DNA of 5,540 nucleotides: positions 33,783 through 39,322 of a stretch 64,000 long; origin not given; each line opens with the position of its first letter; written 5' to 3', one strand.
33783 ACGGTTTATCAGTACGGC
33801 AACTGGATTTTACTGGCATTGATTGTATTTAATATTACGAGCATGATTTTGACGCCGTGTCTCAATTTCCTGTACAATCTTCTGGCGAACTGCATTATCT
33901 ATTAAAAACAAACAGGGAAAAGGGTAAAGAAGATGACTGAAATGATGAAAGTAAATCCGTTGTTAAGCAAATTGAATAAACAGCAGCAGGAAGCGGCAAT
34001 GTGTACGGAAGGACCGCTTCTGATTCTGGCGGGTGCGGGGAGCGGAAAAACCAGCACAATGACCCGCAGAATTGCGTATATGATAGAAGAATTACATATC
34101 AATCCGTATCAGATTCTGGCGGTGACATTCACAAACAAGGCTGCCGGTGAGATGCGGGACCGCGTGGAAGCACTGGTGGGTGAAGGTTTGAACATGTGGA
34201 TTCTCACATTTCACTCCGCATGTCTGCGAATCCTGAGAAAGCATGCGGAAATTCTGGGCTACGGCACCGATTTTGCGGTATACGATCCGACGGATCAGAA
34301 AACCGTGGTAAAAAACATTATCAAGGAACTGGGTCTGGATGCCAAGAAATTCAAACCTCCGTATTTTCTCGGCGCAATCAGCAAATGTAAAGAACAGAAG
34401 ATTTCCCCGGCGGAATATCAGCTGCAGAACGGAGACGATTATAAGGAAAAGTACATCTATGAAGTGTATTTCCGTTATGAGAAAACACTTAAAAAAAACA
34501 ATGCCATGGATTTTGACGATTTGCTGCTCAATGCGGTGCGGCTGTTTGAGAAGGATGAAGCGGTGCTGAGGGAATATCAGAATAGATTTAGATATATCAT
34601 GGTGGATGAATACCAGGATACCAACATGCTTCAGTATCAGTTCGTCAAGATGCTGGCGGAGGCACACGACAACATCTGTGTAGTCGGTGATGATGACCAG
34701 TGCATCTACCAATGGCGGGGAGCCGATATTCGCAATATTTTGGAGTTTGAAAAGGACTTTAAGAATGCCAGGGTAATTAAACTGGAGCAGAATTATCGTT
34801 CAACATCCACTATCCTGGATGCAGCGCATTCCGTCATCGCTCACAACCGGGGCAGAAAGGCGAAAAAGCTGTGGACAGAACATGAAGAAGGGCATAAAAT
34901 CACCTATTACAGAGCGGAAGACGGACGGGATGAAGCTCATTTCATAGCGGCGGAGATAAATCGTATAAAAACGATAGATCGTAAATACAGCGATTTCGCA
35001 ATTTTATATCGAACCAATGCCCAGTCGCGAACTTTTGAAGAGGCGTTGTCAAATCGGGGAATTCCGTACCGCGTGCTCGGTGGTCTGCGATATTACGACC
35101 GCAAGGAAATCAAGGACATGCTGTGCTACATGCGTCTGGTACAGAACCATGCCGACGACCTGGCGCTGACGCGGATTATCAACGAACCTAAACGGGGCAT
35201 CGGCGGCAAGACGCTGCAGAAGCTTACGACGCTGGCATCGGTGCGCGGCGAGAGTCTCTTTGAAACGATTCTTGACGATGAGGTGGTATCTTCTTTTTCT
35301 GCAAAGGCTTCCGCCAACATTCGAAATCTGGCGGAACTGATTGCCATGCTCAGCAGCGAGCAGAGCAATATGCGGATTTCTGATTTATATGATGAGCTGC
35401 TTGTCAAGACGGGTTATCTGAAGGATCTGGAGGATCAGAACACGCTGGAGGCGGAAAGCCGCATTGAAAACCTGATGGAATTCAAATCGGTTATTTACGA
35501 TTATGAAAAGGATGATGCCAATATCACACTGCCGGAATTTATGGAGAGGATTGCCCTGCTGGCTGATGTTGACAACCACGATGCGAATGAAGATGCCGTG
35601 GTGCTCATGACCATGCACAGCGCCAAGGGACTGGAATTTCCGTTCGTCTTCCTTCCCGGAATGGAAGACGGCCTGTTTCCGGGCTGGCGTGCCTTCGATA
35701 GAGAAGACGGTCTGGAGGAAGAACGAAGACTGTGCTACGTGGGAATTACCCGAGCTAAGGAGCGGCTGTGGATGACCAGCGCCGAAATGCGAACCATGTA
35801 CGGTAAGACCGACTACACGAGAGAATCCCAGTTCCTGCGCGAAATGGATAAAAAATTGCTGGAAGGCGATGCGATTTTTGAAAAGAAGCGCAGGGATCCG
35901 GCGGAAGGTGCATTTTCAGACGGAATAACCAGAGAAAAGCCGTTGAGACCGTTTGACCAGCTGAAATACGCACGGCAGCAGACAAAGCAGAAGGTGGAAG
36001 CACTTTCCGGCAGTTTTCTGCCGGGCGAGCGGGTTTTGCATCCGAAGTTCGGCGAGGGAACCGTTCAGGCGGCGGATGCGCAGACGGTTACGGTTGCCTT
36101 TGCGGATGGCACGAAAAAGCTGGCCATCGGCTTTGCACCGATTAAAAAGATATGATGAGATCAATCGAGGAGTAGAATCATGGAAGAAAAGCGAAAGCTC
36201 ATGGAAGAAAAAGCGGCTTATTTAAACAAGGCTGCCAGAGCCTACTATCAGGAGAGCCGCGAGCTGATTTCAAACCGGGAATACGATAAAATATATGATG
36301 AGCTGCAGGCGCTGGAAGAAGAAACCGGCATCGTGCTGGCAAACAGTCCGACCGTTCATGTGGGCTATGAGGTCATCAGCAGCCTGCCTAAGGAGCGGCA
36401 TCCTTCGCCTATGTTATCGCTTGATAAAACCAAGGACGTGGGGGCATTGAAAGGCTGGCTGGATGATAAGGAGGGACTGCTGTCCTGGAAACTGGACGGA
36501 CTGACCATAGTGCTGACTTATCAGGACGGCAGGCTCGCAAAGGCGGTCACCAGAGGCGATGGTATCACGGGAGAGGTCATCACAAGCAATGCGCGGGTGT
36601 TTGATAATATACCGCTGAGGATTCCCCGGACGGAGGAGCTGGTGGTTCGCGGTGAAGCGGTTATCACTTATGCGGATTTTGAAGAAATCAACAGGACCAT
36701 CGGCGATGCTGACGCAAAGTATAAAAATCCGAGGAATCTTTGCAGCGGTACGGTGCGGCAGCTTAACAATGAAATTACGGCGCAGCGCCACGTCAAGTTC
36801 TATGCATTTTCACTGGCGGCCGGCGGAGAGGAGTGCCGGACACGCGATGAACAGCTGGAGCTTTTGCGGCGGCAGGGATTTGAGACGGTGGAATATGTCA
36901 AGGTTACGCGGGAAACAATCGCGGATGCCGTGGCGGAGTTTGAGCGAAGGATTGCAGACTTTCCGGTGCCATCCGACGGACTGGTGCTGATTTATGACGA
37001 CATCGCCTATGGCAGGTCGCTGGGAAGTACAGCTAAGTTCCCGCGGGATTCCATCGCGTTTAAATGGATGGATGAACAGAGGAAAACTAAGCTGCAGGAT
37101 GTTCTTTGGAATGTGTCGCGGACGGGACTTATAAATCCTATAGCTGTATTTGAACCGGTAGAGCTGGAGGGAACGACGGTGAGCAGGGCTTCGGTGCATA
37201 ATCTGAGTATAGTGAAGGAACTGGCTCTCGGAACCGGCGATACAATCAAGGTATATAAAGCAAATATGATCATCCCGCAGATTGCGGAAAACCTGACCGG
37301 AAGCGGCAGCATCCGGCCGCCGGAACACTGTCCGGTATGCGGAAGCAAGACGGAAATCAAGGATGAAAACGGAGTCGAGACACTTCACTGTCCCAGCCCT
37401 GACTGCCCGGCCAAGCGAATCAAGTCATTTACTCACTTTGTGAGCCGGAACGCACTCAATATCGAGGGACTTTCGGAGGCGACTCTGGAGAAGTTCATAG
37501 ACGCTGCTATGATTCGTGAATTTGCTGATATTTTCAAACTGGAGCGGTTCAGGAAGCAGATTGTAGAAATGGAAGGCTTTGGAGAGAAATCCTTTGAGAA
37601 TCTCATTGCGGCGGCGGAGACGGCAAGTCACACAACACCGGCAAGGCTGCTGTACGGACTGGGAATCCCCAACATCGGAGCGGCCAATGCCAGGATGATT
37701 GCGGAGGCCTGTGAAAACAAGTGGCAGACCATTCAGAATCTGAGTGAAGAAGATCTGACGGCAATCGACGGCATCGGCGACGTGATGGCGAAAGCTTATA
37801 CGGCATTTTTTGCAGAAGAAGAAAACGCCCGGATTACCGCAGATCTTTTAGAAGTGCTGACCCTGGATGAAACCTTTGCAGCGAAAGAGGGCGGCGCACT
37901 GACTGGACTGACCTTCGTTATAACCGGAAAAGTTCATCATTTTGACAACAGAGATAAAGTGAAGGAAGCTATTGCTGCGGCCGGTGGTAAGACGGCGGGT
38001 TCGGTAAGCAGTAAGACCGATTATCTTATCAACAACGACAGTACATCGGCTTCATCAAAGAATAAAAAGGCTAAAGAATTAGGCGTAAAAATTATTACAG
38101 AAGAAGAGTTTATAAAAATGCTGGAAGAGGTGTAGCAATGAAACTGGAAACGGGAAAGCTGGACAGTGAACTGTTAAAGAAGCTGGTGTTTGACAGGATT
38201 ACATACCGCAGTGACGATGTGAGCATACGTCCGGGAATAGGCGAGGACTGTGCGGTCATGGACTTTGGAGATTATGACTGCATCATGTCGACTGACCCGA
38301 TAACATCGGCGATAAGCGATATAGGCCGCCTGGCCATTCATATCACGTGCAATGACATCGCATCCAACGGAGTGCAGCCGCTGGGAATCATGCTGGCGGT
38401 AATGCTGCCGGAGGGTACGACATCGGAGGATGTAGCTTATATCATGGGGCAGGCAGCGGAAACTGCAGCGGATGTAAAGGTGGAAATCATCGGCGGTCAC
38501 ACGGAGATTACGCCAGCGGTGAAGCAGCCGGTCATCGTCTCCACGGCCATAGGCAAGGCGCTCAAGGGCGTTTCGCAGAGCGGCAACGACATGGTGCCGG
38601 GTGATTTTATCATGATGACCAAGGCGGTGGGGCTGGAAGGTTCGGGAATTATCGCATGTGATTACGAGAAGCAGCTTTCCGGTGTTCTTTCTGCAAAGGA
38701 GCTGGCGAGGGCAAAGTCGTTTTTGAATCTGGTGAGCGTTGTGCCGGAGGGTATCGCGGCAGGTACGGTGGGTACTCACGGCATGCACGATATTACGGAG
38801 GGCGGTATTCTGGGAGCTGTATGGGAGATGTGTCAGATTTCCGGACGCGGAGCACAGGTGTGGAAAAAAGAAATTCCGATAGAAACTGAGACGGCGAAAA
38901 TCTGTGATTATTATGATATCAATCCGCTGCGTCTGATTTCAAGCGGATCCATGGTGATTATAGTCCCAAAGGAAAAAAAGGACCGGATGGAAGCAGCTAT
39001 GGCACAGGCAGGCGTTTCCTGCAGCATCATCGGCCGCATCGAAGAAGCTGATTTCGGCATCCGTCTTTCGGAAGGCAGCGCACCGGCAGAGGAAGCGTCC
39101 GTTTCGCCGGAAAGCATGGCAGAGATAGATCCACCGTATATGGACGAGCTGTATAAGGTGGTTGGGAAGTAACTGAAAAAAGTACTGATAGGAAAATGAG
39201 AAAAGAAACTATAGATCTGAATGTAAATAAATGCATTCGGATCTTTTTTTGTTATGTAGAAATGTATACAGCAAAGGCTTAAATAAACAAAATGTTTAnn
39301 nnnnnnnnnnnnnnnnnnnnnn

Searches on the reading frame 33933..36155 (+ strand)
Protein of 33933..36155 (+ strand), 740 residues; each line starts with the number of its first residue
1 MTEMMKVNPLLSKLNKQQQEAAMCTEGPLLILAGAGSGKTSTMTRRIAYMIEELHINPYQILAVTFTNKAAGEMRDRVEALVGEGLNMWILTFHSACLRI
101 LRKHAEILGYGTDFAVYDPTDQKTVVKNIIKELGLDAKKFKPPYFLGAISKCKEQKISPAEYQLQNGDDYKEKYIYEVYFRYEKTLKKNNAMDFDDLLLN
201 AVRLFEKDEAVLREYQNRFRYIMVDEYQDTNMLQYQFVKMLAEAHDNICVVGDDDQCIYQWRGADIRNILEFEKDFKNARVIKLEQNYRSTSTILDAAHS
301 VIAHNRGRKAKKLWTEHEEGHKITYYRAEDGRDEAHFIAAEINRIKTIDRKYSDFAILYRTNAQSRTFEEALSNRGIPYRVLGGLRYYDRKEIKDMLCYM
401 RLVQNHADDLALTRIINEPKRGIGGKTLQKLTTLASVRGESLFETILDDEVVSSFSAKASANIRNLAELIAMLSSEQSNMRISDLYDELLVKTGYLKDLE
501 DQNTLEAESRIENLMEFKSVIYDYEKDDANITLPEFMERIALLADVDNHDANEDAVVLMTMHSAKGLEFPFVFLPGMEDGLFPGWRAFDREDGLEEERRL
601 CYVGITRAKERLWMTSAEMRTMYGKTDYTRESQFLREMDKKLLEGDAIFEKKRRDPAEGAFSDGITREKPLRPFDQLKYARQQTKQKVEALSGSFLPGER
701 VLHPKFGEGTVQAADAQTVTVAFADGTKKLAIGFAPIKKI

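Call 3: search_protein_families(library=pfam, proteins=[window:33933-36155:+])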
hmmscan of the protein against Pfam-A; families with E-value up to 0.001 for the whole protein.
window:33933-36155:+ (740 aa): 6 families
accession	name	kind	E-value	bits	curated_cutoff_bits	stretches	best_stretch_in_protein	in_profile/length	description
PF00580.27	UvrD-helicase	-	5e-96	322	23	1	14-277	1-271/271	UvrD/REP helicase N-terminal domain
PF13361.12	UvrD_C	-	5e-83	279.8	25.6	1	282-617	1-348/350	UvrD-like helicase C-terminal domain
PF13245.12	AAA_19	-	1.5e-23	83.9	25.1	1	18-260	1-132/134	AAA domain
PF13538.12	UvrD_C_2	-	3.4e-10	40.1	27.4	1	591-614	28-51/52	UvrD-like helicase C-terminal domain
PF13604.12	AAA_30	-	1.5e-08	35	27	1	14-79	2-67/191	AAA domain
PF21196.3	PcrA_UvrD_tudor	-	1.1e-05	25.6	23.9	1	698-739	2-48/48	PcrA/UvrD tudor domain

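Call 4: search_protein_families(library=ncbifam, proteins=[window:33933-36155:+])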
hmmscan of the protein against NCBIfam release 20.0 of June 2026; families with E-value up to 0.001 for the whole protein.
window:33933-36155:+ (740 aa): 16 families
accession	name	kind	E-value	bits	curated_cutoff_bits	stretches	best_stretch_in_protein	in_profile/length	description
TIGR01073.1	pcrA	equivalog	2.7e-271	902.1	911.2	1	10-738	1-725/725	DNA helicase PcrA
NF008743.0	PRK11773.1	equivalog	1.6e-214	714.4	965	1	5-739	1-719/720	DNA helicase II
TIGR01075.1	uvrD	equivalog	3.6e-203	676.8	1144.45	1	10-735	1-712/715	DNA helicase II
TIGR01074.1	rep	equivalog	2e-184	614.6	951.45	1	13-644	1-639/668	DNA helicase Rep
NF008172.0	PRK10919.1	equivalog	1.8e-143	479.2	1168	1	13-643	2-638/673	DNA helicase Rep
TIGR02785.1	addA_Gpos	equivalog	2.9e-55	187.7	707.65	3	351-578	575-806/1234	helicase-exonuclease AddAB subunit AddA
NF008276.0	PRK11054.1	equivalog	8e-51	173.3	543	3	173-322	390-536/684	DNA helicase IV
TIGR00609.1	recB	equivalog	1.4e-43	149.3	696.05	3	173-306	324-459/1175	exodeoxyribonuclease V subunit beta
TIGR02784.1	addA_alphas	equivalog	1.4e-37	129.6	860.75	3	180-317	349-511/1138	double-strand break repair helicase AddA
NF010485.0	PRK13909.1-2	equivalog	1.2e-28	99.8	650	2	175-573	284-628/909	RecB-like helicase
NF010487.0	PRK13909.1-4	equivalog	1.4e-28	99.7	759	2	127-402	230-525/924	RecB-like helicase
NF041464.1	HelD_BACSU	equivalog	3.7e-18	64.8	419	1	190-380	521-700/779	RNA polymerase recycling motor HelD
NF008128.0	PRK10876.1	equivalog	3.3e-17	61.5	1697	1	176-300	333-459/1181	exodeoxyribonuclease V subunit beta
NF010484.0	PRK13909.1-1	equivalog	1.1e-10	40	1074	1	31-78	10-56/945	RecB-like helicase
NF010486.0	PRK13909.1-3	equivalog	4.1e-09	35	1109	1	29-78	7-56/921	RecB-like helicase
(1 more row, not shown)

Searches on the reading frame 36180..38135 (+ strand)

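Call 3: search_protein_families(library=pfam, proteins=[window:36180-38135:+])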
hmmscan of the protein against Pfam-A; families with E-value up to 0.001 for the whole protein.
window:36180-38135:+ (651 aa): 8 families
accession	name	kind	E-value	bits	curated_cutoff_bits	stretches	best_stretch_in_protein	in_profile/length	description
PF01653.23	DNA_ligase_aden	-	6.3e-53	180.3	27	1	68-297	3-251/253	NAD-dependent DNA ligase adenylation domain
PF03120.22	DNA_ligase_OB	-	1.6e-23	82.8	32.9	1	302-372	1-71/79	NAD-dependent DNA ligase OB-fold domain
PF12826.13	HHH_2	-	9.3e-15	55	27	1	489-551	1-62/64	Helix-hairpin-helix motif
PF00533.33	BRCT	-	1.4e-08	35.3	21.3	1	574-646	6-76/78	BRCA1 C Terminus (BRCT) domain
PF14520.12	HHH_5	-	2.1e-08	35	27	0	426-480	5-56/57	Helix-hairpin-helix domain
PF03119.21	DNA_ligase_ZBD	-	2e-06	28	25.8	1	383-411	1-27/27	NAD-dependent DNA ligase C4 zinc finger domain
PF12738.14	PTCB-BRCT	-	9.9e-05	22.7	22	1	581-640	3-60/63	twin BRCT domain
PF16589.12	BRCT_2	-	0.00089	19.9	27.3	0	574-640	3-66/86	BRCT domain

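Call 4: search_protein_families(library=ncbifam, proteins=[window:36180-38135:+])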
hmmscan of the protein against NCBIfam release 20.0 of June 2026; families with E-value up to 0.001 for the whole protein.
window:36180-38135:+ (651 aa): 8 families
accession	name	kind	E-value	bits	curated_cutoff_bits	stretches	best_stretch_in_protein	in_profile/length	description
NF005932.1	PRK07956.1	equivalog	8.9e-170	566.4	369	1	8-648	3-664/664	NAD-dependent DNA ligase LigA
TIGR00575.1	dnlj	equivalog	1e-164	549.5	444.45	1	14-644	4-652/652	NAD-dependent DNA ligase LigA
NF010931.0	PRK14351.1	equivalog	3.3e-129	432.5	1051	1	17-650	45-684/692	NAD-dependent DNA ligase LigA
NF010930.0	PRK14350.1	equivalog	1.7e-83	281.1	652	1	14-645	15-662/669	NAD-dependent DNA ligase LigA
NF005987.0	PRK08097.1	equivalog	1.8e-48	165.4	498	1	12-556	38-552/562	NAD-dependent DNA ligase LigB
NF004719.0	PRK06063.1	equivalog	1.3e-08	34.2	389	1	576-651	236-309/331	DEDDh family exonuclease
NF047932.1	antiphage_GapS2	exception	3e-06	27.6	330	1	561-640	112-188/189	anti-phage protein GapS2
NF004844.0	PRK06195.1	equivalog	9.1e-06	25.3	373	1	555-650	202-308/309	DNA polymerase III subunit epsilon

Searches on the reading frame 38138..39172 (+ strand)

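Call 3: search_protein_families(library=pfam, proteins=[window:38138-39172:+])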
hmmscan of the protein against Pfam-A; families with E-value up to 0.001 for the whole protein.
window:38138-39172:+ (344 aa): 2 families
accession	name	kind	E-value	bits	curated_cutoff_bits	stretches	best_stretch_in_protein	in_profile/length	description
PF02769.27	AIRS_C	-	8.3e-22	78.5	23.1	1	154-305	2-149/156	AIR synthase related protein, C-terminal domain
PF00586.29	AIRS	-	8.8e-17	62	24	1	35-140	1-111/112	AIR synthase related protein, N-terminal domain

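Call 4: search_protein_families(library=ncbifam, proteins=[window:38138-39172:+])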
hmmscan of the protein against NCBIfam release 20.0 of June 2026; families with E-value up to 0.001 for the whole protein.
window:38138-39172:+ (344 aa): 15 families
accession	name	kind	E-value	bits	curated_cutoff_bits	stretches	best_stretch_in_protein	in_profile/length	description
TIGR02124.1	hypE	equivalog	1.9e-34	119.2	251.6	1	6-304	10-303/332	hydrogenase expression/formation protein HypE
TIGR01379.1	thiL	equivalog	5.3e-26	91.4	184.15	1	24-307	13-299/320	thiamine-phosphate kinase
TIGR00476.1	selD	equivalog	2.3e-19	69.8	125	1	7-257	14-262/311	selenide, water dikinase SelD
NF004353.0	PRK05731.2-2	equivalog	1.6e-18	66.9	301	1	34-305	18-281/311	thiamine-phosphate kinase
NF004351.0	PRK05731.1-4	equivalog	1.7e-14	53.7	324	1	26-270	29-271/321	thiamine-phosphate kinase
NF002098.0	PRK00943.1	equivalog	2.7e-12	46.3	299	1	35-251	49-260/347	selenide, water dikinase SelD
NF004350.0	PRK05731.1-1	equivalog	5.5e-11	41.9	441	1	17-313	12-308/325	thiamine-phosphate kinase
TIGR03267.1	methan_mark_2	hypoth_equivalog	5.9e-11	42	365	1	28-304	37-298/323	methanogenesis marker 2 protein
NF010705.0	PRK14105.1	equivalog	7.3e-11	41.5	291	1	7-308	20-333/345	selenide, water dikinase SelD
TIGR04049.1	AIR_rel_sll0787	hypoth_equivalog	8.2e-10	38.2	321.3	1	34-312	42-300/318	sll0787 family AIR synthase-like protein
NF002290.1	PRK01213.1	equivalog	1.8e-07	29.7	648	1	131-307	534-695/723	phosphoribosylformylglycinamidine synthase subunit PurL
NF004354.0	PRK05731.2-3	equivalog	6e-07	29.1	204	1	59-244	46-216/273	thiamine-phosphate kinase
TIGR04050.1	MSMEG_0567_Cter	hypoth_equivalog_domain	7.7e-07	28.8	312.2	1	63-260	64-239/296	MSMEG_0567/sll0787 family protein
TIGR04369.1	fusion_not_SelD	hypoth_equivalog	1.3e-05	23.5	700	1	59-248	409-612/701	oxidoreductase/SelD-related fusion protein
TIGR01736.1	FGAM_synth_II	equivalog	0.00057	18.3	525.75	1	72-304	99-333/718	phosphoribosylformylglycinamidine synthase subunit PurL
